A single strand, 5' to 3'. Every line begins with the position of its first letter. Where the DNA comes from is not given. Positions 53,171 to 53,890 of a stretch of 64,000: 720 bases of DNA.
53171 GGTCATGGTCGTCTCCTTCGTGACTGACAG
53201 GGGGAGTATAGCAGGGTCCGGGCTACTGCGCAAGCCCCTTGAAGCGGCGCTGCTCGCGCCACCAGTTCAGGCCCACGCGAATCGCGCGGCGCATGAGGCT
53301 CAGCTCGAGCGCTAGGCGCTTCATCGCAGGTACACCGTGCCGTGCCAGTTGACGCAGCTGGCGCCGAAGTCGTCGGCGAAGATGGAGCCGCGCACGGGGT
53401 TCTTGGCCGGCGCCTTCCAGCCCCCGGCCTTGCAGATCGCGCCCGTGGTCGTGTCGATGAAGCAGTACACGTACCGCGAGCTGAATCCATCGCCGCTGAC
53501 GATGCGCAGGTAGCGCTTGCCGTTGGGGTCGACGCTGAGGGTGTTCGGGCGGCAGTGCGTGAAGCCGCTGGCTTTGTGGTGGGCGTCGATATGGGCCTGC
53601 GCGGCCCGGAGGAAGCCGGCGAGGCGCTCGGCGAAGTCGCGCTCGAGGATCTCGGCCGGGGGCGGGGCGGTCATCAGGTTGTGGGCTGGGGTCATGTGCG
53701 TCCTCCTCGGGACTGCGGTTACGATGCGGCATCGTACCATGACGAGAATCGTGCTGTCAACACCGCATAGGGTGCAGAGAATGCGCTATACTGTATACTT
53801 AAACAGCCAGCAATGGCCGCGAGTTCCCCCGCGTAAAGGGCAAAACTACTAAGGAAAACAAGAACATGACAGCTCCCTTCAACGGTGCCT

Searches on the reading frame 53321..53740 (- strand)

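Call 14: search_protein_families(library=pfam, proteins=[window:53321-53740:-], max_evalue=0.01)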
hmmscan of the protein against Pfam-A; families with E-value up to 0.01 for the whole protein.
window:53321-53740:- (139 aa): 1 family
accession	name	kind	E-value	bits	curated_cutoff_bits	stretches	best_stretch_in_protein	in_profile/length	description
PF24835.1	DUF7717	-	2.9e-08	34.4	27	1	66-117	43-92/117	Family of unknown function (DUF7717)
